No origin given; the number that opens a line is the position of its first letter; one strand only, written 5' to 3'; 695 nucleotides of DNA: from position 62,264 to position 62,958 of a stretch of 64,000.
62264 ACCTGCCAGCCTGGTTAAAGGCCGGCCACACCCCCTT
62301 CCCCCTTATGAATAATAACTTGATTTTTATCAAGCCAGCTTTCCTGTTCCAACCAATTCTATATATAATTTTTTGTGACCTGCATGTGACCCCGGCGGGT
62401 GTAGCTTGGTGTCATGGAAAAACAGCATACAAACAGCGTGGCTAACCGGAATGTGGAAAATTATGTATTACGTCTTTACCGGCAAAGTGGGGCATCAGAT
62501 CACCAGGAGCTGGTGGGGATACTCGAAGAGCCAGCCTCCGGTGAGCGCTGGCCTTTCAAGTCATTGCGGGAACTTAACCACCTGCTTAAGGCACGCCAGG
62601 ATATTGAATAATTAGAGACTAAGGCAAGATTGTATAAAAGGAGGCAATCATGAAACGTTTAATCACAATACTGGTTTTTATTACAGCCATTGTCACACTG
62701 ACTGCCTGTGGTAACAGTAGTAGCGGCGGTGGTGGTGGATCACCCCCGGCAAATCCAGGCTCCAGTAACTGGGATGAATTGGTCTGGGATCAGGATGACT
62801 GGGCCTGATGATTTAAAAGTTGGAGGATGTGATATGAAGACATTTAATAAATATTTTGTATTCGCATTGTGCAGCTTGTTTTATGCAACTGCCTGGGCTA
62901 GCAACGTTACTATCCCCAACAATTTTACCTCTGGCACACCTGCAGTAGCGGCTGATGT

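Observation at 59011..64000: STAND regulator with reversed SARP architecture, followed by a small protein, a mini-lipoprotein and a tail-fibre-like secreted protein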

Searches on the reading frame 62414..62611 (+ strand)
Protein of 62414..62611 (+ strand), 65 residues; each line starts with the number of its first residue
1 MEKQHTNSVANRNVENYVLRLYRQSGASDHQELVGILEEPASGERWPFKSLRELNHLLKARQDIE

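Call 4: search_protein_families(library=pfam, proteins=[window:62414-62611:+], max_evalue=1)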
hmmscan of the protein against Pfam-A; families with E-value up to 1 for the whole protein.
window:62414-62611:+ (65 aa): 0 families

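Call 5: find_encoding_contigs(protein=window:62414-62611:+, flank=10000, max_places=6)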
Protein window:62414-62611:+ (65 aa): 1 contig read that carries it; 1 place shown.
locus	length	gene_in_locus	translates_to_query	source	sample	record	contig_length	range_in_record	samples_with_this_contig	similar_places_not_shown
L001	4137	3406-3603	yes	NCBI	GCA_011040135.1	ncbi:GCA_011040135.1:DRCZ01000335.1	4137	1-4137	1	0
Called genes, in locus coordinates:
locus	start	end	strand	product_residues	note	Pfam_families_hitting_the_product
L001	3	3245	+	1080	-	PF25873:WHD_MalT, PF13424:TPR_12 (faint), PF03704:BTAD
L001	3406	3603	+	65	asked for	-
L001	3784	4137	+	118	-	?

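Call 9: search_protein_families(library=ncbifam, proteins=[window:62414-62611:+], max_evalue=1)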
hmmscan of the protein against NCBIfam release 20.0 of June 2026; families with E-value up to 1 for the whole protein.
window:62414-62611:+ (65 aa): 0 families

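Call 10: find_homologous_proteins(query=window:62414-62611:+, max_evalue=0.01)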
Query window:62414-62611:+ (65 aa): 1 proteins with E <= 0.01 among 1 candidates.
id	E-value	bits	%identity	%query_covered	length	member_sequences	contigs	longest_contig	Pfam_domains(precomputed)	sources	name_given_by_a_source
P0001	1.7e-35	137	100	100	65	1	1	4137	-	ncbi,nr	ncbi:MAG TPA: hypothetical protein ENG96_07030 [Gammaproteobacteria bacterium]|nr:hypothetical prote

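Call 21: search_protein_representatives(protein=window:62414-62611:+)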
Query: 65 residues. Proteins with E-value up to 0.001 (for the whole library): 9; up to 1e-10: 1; up to 1e-30: 0. The best 9 are listed.
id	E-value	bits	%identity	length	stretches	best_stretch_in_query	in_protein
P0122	2.9e-13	65.2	57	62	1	1-61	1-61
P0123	8.0e-09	51.2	49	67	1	13-63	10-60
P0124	1.5e-08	50.4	62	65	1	13-61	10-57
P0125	3.8e-08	49.1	46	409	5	30-50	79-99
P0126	1.1e-07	47.7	41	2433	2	14-36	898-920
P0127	1.9e-06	43.8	28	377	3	7-51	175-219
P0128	5.9e-05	39.1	24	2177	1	20-53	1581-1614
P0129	6.3e-05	39.0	41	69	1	12-60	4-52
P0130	9.8e-04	35.3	49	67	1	15-60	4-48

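Call 36: find_homologous_proteins(query=A4, max_evalue=0.001)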
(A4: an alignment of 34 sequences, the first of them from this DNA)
Query A4 (34 sequences) (65 aa, profile of the alignment): 869 proteins with E <= 0.001 among 1088 candidates; the best 120 are listed.
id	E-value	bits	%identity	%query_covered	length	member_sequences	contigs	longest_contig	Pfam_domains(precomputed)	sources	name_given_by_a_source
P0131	1.4e-19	87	60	15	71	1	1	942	-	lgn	-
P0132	2.0e-19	87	60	15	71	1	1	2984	-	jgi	jgi:hypothetical protein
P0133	2.6e-19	86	50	22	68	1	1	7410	-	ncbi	ncbi:MAG: hypothetical protein AB1502_13495 [Thermodesulfobacteriota bacterium]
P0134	3.1e-19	86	41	26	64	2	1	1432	-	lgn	-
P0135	3.8e-19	86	-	-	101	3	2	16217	-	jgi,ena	-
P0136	4.6e-19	85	36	72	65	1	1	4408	-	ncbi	-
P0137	6.1e-19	85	33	66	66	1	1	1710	-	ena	-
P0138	6.3e-19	85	33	69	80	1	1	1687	-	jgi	-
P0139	7.4e-19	85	31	75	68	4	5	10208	-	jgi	-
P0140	7.8e-19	85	-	-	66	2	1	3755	-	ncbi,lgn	-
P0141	7.8e-19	85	30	77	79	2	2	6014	-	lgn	-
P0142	1.0e-18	84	37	71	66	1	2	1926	-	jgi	jgi:hypothetical protein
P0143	1.0e-18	84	30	66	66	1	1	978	-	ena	-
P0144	1.2e-18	84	30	66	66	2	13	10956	-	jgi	-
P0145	1.4e-18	84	33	69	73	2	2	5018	-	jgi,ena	-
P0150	1.6e-18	84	31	78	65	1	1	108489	-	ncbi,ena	-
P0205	1.7e-17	80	32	77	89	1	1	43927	-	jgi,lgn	-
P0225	2.5e-17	80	36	65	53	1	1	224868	-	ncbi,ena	-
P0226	2.5e-17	80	31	78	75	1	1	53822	-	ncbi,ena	-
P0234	2.9e-17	80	38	74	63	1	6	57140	-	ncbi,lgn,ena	ncbi:MAG: hypothetical protein AABZ15_01545 [Nitrospirota bacterium]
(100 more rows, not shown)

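Call 37: find_encoding_contigs(protein=P0150, flank=8000, max_places=2)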
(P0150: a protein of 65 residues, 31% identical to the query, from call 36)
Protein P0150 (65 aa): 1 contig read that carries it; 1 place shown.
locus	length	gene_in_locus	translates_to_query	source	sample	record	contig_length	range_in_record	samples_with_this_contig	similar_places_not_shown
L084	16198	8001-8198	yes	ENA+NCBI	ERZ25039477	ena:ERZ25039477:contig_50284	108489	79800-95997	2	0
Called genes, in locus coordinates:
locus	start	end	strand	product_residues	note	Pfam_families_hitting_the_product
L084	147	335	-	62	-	PF10133:CooT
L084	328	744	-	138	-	PF12953:DUF3842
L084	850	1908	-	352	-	PF04055:Radical_SAM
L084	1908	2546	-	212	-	PF04493:Endonuclease_5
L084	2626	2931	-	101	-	-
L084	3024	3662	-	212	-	PF01134:GIDA (weak), PF01266:DAO (faint), PF01494:FAD_binding_3 (faint), PF07992:Pyr_redox_2 (weak), PF12831:FAD_oxidored (weak), PF13450:NAD_binding_8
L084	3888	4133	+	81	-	PF02604:PhdYeFM_antitox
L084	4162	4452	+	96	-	PF05016:ParE_toxin, PF15781:ParE-like_toxin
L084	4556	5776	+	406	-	PF25873:WHD_MalT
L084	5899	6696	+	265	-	-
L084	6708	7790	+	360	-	PF03704:BTAD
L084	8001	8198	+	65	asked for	-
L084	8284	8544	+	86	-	-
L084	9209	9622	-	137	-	PF12172:zf-ChsH2, PF01796:OB_ChsH2_C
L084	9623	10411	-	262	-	PF22691:Thiolase_C_1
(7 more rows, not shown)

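Call 38: find_encoding_contigs(protein=P0225, flank=8000, max_places=2)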
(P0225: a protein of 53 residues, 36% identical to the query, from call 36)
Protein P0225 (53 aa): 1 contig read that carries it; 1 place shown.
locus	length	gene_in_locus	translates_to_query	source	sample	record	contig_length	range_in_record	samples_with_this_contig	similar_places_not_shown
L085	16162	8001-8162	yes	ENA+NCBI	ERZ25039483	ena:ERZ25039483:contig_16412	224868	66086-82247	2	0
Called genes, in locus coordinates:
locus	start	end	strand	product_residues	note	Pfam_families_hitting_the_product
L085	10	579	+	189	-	PF13443:HTH_26, PF07883:Cupin_2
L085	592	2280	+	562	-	PF00501:AMP-binding, PF13193:AMP-binding_C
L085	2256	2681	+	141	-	PF02567:PhzC-PhzF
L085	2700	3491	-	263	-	PF01061:ABC2_membrane, PF12698:ABC2_membrane_3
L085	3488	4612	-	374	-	PF00005:ABC_tran, PF13304:AAA_21 (weak), PF27102:NodI_C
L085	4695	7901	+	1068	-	PF25873:WHD_MalT, PF14559:TPR_19 (faint), PF03704:BTAD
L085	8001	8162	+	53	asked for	-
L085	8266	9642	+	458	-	-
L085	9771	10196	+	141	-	-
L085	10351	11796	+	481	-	PF13396:PLDc_N (weak), PF13091:PLDc_2, PF00614:PLDc, PF13091:PLDc_2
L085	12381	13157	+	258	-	PF00756:Esterase (weak), PF00561:Abhydrolase_1, PF12146:Hydrolase_4 (weak)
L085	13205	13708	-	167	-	PF00583:Acetyltransf_1, PF13673:Acetyltransf_10, PF13508:Acetyltransf_7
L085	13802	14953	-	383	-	PF02515:CoA_transf_3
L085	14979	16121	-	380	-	PF02771:Acyl-CoA_dh_N, PF02770:Acyl-CoA_dh_M, PF00441:Acyl-CoA_dh_1, PF08028:Acyl-CoA_dh_2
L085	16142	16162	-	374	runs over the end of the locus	PF02771:Acyl-CoA_dh_N, PF02770:Acyl-CoA_dh_M, PF00441:Acyl-CoA_dh_1, PF08028:Acyl-CoA_dh_2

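Call 39: find_encoding_contigs(protein=P0226, flank=8000, max_places=2)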
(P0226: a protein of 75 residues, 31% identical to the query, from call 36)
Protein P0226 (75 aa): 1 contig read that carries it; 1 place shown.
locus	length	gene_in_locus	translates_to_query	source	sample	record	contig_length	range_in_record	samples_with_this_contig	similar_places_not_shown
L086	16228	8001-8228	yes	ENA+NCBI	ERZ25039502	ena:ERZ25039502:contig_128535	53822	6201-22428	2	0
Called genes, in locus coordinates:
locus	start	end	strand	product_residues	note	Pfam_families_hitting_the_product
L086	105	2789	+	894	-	PF02739:5_3_exonuc_N, PF01367:5_3_exonuc, PF01612:DNA_pol_A_exo1, PF22619:DNA_polI_exo1, PF00476:DNA_pol_A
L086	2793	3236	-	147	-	PF01850:PIN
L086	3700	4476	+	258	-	-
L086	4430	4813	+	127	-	PF25873:WHD_MalT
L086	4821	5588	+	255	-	-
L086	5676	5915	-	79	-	-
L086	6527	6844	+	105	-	PF03704:BTAD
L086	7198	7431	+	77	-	PF04014:MazE_antitoxin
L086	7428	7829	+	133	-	PF01850:PIN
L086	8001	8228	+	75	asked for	-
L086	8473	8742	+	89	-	-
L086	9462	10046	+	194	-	-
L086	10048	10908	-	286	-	PF16537:T2SSB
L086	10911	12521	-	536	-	PF13191:AAA_16, PF13401:AAA_22, PF21327:GspA_C39-like (weak), PF01471:PG_binding_1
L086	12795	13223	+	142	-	PF01047:MarR, PF12802:MarR_2, PF25212:HVO_A0114 (weak), PF01022:HTH_5 (weak), PF08279:HTH_11 (weak), PF12840:HTH_20 (weak), PF13412:HTH_24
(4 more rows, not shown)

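Call 54: predict_structure(alignment_id=A5)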
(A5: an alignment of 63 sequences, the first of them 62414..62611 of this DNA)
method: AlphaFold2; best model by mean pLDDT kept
length: 65 residues; sequences in the alignment: 63
mean_pLDDT: 77.2   pTM: 0.58
mean pLDDT of the five models: 77.2, 76.7, 76.5, 76.3, 75.9
residues with pLDDT >= 90: 19; 70-90: 26; 50-70: 16; < 50: 4
segments of 3 or more residues with pLDDT < 50: none
pLDDT, mean of each block of 10 residues (from residue 1): 52 78 75 84 91 90 63
secondary structure, 60 per line:
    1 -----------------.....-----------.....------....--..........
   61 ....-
elements in order: E18-22 E34-38 E45-48 H51-64

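Call 59: fold_search(model_id=the predicted structure, library=pdb)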
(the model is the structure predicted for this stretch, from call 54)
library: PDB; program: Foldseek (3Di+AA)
matches with E <= 10: 639; with E <= 0.001: 0
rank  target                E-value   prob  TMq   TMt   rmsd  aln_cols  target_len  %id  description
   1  7feo_A                4.5e-01  0.54  0.33  0.40   4.3        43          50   16  Crystal structure of AtMBD5 MBD domain (released 2021-12-29)
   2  7feo_B                5.1e-01  0.54  0.35  0.42   4.2        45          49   16  Crystal structure of AtMBD5 MBD domain (released 2021-12-29)
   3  7fef_A                5.4e-01  0.57  0.37  0.44   3.8        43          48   16  Crystal structure of AtMBD6 with DNA (released 2021-12-29)
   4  2k3r_MODEL_1_A        8.4e-01  0.80  0.37  0.27   1.9        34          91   12  Pfu Rpp21 structure and assignments (released 2008-12-02)
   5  7d8k_MODEL_1_A        8.9e-01  0.38  0.39  0.37   5.1        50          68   16  Solution structure of the methyl-CpG binding domain of MBD6 from Arabidopsis thaliana (released 2021-10-20)
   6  4cy8_B                8.9e-01  0.25  0.29  0.05   3.8        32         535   12  2-hydroxybiphenyl 3-monooxygenase (HbpA) in complex with FAD (released 2015-03-18)
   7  4cy8_A                8.9e-01  0.25  0.29  0.05   3.9        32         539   12  2-hydroxybiphenyl 3-monooxygenase (HbpA) in complex with FAD (released 2015-03-18)
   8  4cy8_D                1.1e+00  0.23  0.29  0.05   3.8        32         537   12  2-hydroxybiphenyl 3-monooxygenase (HbpA) in complex with FAD (released 2015-03-18)
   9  9vrs_B                1.2e+00  0.30  0.38  0.10   9.1        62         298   19  Crystal structure of human PTPN2 with inhibitor WS19 (released 2025-12-17)
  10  3oym_B                1.2e+00  0.23  0.35  0.15   4.9        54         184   17  Crystal structure of the PFV N224H mutant intasome bound to manganese (released 2010-11-17)
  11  6fsf                  1.3e+00  0.25  0.33  0.12   6.1        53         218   17  Crystal structure of the tandem PX-PH-domains of Bem3 from Saccharomyces cerevisiae (released 2018-05-02)
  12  5brt_B                1.3e+00  0.20  0.29  0.05   3.8        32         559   12  Crystal Structure of 2-hydroxybiphenyl 3-monooxygenase from Pseudomonas azelaica with 2-hydroxybiphenyl in the active  (released 2015-08-19)
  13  9vrr_B                1.4e+00  0.30  0.41  0.10   9.2        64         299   19  Crystal structure of human PTPN2 with inhibitor WS3 (released 2025-12-17)
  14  6zz4_A                1.5e+00  0.38  0.42  0.11   9.1        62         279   19  Crystal structure of the PTPN2 C216G mutant (released 2021-08-18)
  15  6zz4_B                1.5e+00  0.21  0.36  0.10   9.2        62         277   19  Crystal structure of the PTPN2 C216G mutant (released 2021-08-18)
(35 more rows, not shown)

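Call 61: search_protein_families(library=phrogs, proteins=[window:62414-62611:+], max_evalue=0.1)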
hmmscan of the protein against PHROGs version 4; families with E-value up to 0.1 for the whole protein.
window:62414-62611:+ (65 aa): 0 families

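Call 63: find_encoding_contigs(protein=P0122, flank=8000, max_places=3)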
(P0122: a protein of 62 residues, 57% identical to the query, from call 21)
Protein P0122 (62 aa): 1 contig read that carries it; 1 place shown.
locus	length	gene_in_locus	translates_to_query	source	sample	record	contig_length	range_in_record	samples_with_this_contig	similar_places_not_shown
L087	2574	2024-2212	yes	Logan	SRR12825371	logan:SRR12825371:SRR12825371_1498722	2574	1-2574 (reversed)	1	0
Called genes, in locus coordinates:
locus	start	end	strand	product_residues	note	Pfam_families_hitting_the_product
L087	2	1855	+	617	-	?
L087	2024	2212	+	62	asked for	-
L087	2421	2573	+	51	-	?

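Call 64: find_encoding_contigs(protein=P0124, flank=8000, max_places=3)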
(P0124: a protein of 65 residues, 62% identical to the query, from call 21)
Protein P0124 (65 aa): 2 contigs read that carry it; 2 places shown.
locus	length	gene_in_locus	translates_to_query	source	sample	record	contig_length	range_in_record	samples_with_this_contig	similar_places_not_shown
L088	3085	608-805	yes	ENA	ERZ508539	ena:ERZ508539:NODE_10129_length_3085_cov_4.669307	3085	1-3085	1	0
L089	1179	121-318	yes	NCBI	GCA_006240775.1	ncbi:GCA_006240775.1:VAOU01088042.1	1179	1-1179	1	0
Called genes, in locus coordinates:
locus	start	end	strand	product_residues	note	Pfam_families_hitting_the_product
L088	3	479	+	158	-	?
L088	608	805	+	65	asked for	-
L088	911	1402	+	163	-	-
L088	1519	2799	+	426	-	-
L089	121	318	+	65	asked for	-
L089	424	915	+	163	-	-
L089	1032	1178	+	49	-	?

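Call 81: find_encoding_contigs(protein=P0234, flank=7000, max_places=3)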
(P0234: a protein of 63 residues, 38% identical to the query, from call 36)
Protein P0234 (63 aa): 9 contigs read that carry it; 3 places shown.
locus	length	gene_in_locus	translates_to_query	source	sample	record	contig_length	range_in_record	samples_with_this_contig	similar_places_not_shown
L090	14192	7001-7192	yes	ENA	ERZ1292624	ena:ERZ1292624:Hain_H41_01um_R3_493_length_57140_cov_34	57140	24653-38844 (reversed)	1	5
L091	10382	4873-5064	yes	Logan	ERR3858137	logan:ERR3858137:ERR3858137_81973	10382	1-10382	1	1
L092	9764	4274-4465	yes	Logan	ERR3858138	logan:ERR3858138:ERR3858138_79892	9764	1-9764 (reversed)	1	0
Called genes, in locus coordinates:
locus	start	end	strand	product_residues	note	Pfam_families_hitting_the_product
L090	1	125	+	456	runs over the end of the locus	PF00078:RVT_1, PF08388:GIIM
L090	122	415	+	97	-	-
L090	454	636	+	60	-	-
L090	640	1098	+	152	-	PF13470:PIN_3, PF01850:PIN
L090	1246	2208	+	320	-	PF01479:S4, PF00849:PseudoU_synth_2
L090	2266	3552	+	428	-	PF03349:Toluene_X, PF13505:OMP_b-brl (weak)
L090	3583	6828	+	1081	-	PF25873:WHD_MalT, PF03704:BTAD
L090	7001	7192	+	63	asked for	-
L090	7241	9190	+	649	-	PF05048:NosD (weak), PF13229:Beta_helix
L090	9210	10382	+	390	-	PF07603:Lcl_C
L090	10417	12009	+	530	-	-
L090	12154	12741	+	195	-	PF07603:Lcl_C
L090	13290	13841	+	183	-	PF07603:Lcl_C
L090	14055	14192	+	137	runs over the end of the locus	-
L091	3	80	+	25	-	?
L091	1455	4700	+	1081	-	PF25873:WHD_MalT, PF03704:BTAD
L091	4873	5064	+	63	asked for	-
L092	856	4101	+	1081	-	PF25873:WHD_MalT, PF03704:BTAD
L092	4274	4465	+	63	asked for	-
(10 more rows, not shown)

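Call 82: find_encoding_contigs(protein=P0205, flank=7000, max_places=3)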
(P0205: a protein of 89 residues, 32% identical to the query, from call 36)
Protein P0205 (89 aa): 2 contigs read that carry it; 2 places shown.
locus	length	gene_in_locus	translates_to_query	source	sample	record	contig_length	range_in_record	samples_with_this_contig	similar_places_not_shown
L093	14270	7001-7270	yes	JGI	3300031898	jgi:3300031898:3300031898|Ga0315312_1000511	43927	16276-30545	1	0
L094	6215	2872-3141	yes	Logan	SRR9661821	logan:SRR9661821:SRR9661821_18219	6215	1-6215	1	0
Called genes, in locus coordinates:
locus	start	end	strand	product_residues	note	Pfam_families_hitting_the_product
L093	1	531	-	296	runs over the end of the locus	PF12838:Fer4_7 (faint), PF12797:Fer4_2 (faint), PF12837:Fer4_6 (faint), PF13237:Fer4_10, PF14697:Fer4_21, PF13187:Fer4_9, PF13484:Fer4_16 (faint), PF00037:Fer4 (weak)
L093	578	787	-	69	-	PF09723:Zn_ribbon_8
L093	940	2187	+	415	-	PF23493:CysS_C (weak)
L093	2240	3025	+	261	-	PF01048:PNP_UDP_1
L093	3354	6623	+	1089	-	PF24883:NPHP3_N (faint), PF25873:WHD_MalT, PF13424:TPR_12 (faint), PF00515:TPR_1 (faint), PF07719:TPR_2 (faint), PF17874:TPR_MalT (faint), PF03704:BTAD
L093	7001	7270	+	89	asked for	-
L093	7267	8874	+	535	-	PF00496:SBP_bac_5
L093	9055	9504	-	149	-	PF20797:HepT-like_2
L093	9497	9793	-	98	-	PF01909:NTP_transf_2, PF18765:Polbeta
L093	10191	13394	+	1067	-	PF13191:AAA_16 (faint), PF25873:WHD_MalT, PF17874:TPR_MalT (faint), PF03704:BTAD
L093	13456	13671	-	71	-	-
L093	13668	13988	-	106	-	-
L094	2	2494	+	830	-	?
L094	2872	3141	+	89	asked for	-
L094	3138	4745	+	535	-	PF00496:SBP_bac_5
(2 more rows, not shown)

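Call 86: search_protein_families(library=padloc, proteins=[window:62414-62611:+], max_evalue=0.01)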
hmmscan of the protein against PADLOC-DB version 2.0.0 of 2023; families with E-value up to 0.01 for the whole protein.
window:62414-62611:+ (65 aa): 0 families

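Call 108: find_related_loci(query=A5, collection=metagenome_contigs, flank=5000)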
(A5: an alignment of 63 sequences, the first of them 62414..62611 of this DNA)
Query A5 (65 aa) in metagenome_contigs; peptide patterns used: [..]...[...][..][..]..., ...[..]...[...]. (x = any residue, [..] = any of these).
600 stretches matched a pattern (row limit reached: there are more); 8 encode a relative of the query (tblastn E <= 1e-3); 8 distinct loci.
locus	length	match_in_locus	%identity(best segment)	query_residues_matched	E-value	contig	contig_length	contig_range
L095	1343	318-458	44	13-60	8e-9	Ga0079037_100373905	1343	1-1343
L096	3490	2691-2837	40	10-59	1e-8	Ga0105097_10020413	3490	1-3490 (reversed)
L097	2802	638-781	41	14-62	6e-7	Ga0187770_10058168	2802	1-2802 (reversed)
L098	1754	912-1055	41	14-62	6e-7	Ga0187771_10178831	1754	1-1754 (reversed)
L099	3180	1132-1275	37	14-62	1e-6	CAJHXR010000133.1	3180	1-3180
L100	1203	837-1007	36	8-65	2e-6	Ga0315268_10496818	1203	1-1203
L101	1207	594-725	40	16-60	2e-6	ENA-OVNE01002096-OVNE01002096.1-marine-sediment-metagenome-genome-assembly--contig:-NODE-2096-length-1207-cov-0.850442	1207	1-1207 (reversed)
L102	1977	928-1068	41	13-60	3e-6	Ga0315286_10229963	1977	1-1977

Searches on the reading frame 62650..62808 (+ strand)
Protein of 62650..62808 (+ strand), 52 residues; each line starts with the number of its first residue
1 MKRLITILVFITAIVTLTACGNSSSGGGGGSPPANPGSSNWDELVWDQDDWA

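Call 4: search_protein_families(library=pfam, proteins=[window:62650-62808:+], max_evalue=1)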
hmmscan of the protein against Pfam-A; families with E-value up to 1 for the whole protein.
window:62650-62808:+ (52 aa): 2 families
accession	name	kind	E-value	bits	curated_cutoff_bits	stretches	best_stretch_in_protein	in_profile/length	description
PF05387.16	Chorion_3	-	0.0072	16.3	22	1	1-45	1-46/277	Chorion family 3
PF08139.17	LPAM_1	-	0.48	11.4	20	0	7-20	4-17/18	Prokaryotic membrane lipoprotein lipid attachment site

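Call 9: search_protein_families(library=ncbifam, proteins=[window:62650-62808:+], max_evalue=1)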
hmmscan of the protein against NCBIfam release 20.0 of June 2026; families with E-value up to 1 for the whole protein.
window:62650-62808:+ (52 aa): 8 families
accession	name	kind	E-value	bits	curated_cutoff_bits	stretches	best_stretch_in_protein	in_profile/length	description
NF047847.2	SS_mature_LptM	equivalog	0.00086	19.3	27.7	1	1-22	1-22/31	LPS translocon maturation chaperone LptM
NF047408.1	SA0632_fam_LP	equivalog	0.0071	16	70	1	1-24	1-22/68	SA0632 family lipoprotein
NF058595.1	invert_tail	domain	0.014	15.7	37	1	4-37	56-89/113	lipo-invert putative C-terminal anchoring domain-containing protein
NF050142.1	PG1828_fam_lipo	equivalog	0.1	13.4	50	1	1-24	1-23/59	PG1828 family lipoprotein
NF045774.1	cytochro_C551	exception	0.11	12.5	118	1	1-26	1-25/110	cytochrome c551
NF053532.1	lipo_SCO4651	subfamily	0.12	12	65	1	7-36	6-35/277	SCO4651 family lipoprotein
NF041193.1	lipo_SP0191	subfamily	0.3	11.1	75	1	1-25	1-23/190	SP0191 family lipoprotein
NF053690.1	BamK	equivalog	0.31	10.9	120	1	1-25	1-25/199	BamK family beta-barrel-assembly machinery protein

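Call 74: find_encoding_contigs(protein=window:62650-62808:+, flank=10000, max_places=3)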
Protein window:62650-62808:+ (52 aa): no gene with exactly this product is on record in the collection.
